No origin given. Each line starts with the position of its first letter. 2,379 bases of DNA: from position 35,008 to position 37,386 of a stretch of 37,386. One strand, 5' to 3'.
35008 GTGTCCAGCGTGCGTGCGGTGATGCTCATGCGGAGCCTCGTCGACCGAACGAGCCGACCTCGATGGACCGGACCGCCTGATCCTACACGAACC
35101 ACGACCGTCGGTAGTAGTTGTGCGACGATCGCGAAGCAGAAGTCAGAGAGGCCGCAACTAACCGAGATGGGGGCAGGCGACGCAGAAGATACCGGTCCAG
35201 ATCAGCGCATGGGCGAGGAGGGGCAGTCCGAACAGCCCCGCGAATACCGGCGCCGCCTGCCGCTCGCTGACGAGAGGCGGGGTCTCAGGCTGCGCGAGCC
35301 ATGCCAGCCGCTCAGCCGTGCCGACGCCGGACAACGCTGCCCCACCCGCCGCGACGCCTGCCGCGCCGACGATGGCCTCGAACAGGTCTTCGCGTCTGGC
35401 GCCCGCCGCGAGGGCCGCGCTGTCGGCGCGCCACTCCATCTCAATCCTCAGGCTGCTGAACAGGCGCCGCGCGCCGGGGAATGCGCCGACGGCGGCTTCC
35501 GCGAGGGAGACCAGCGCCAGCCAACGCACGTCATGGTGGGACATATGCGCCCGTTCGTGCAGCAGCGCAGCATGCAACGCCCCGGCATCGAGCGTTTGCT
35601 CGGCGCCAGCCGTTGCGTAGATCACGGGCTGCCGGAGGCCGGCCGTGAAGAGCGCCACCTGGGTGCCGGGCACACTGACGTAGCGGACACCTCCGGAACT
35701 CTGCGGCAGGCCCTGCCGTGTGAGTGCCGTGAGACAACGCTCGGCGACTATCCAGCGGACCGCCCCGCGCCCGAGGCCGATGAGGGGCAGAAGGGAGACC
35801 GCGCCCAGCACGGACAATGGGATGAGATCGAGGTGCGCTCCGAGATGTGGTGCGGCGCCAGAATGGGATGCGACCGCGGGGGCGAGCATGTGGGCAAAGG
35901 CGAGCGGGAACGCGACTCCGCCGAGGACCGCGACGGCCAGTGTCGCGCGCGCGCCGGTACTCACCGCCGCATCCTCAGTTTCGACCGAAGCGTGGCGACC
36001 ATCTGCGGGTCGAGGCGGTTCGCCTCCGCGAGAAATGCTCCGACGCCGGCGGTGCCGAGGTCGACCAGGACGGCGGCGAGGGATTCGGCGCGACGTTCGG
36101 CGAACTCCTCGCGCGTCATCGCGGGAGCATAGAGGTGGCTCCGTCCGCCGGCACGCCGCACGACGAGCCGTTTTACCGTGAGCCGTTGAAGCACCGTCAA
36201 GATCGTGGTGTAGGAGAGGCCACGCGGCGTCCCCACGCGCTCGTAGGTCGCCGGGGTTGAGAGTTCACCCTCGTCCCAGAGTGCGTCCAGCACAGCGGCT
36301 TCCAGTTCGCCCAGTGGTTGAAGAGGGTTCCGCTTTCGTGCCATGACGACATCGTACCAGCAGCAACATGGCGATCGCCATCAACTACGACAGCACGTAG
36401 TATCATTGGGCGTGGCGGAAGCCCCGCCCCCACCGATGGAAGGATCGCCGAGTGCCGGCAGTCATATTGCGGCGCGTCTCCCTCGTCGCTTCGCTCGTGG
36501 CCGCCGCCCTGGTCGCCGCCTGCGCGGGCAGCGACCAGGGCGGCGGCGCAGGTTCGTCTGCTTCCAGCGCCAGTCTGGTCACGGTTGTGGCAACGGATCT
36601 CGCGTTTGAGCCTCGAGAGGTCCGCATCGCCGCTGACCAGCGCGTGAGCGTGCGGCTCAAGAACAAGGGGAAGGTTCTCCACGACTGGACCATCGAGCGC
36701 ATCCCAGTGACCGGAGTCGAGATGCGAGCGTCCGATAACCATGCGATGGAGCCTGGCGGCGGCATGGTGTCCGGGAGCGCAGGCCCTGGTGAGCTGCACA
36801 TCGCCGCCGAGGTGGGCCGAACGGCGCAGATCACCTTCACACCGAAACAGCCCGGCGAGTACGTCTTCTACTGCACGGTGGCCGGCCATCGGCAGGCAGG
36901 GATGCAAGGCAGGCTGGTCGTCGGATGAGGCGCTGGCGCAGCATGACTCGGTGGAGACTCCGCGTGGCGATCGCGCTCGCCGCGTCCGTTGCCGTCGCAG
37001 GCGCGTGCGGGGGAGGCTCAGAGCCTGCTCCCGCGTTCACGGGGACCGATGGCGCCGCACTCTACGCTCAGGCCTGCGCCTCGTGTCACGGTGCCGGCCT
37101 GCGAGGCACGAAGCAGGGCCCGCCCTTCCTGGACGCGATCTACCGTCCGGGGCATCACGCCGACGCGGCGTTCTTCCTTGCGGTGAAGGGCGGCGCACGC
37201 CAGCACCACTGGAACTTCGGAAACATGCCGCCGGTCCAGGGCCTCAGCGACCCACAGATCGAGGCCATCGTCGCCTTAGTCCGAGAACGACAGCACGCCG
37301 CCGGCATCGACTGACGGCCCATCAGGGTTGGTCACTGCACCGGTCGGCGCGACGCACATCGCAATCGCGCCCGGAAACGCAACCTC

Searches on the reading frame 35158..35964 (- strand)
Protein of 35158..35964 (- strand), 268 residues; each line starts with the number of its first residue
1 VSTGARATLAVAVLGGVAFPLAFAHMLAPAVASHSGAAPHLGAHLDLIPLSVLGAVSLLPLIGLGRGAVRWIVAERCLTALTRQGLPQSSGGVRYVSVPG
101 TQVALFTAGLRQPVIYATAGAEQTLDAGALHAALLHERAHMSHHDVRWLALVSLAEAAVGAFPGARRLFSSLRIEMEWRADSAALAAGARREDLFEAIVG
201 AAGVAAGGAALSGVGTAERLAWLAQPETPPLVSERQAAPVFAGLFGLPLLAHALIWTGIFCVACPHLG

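Call 9: search_protein_families(library=pfam, proteins=[window:35158-35964:-], max_evalue=0.001)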
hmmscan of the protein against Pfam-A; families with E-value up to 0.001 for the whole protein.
window:35158-35964:- (268 aa): 1 family
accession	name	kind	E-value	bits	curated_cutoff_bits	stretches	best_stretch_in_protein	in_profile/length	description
PF05569.17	Peptidase_M56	-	2.1e-06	27.5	31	1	108-187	171-250/296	BlaR1 peptidase M56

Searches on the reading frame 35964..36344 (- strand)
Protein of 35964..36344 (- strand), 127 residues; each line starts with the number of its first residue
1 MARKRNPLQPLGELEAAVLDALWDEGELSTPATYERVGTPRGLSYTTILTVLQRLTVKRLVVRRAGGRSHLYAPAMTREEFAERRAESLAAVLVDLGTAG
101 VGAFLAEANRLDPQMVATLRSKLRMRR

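Call 26: search_protein_families(library=pfam, proteins=[window:35964-36344:-], max_evalue=0.01)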
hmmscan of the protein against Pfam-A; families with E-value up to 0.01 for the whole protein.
seq(127 aa): 1 family
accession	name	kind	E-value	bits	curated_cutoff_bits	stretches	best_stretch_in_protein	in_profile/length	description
PF03965.22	Penicillinase_R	-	8.2e-20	71.7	22.6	1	11-123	1-113/115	Penicillinase repressor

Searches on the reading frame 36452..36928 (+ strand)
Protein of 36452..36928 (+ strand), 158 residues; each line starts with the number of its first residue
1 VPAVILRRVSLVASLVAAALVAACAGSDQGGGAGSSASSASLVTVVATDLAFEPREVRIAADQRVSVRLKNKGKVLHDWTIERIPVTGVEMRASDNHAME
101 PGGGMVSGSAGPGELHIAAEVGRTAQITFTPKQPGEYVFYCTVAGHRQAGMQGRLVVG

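Call 9: search_protein_families(library=pfam, proteins=[window:36452-36928:+], max_evalue=0.001)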
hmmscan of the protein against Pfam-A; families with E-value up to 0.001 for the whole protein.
window:36452-36928:+ (158 aa): 3 families
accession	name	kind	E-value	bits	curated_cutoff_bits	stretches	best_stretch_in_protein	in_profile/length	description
PF13473.12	Cupredoxin_1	-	3.4e-12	46.7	27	1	18-83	5-63/104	Cupredoxin-like domain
PF00127.26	Copper-bind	-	1.3e-08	35.6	21.2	1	43-157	5-98/99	Copper binding proteins, plastocyanin/azurin family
PF07731.20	Cu-oxidase_2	-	0.00037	20.7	20.4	1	117-157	93-133/137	Multicopper oxidase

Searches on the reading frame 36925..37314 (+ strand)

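Call 9: search_protein_families(library=pfam, proteins=[window:36925-37314:+], max_evalue=0.001)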
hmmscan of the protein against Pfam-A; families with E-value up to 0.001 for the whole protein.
window:36925-37314:+ (129 aa): 2 families
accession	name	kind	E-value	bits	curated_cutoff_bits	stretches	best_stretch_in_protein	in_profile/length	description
PF00034.26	Cytochrom_C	-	6.5e-13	50.3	21.3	1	42-120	3-87/90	Cytochrome c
PF13442.11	Cytochrome_CBB3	-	2.2e-09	37.9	27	1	41-117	4-66/68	Cytochrome C oxidase, cbb3-type, subunit III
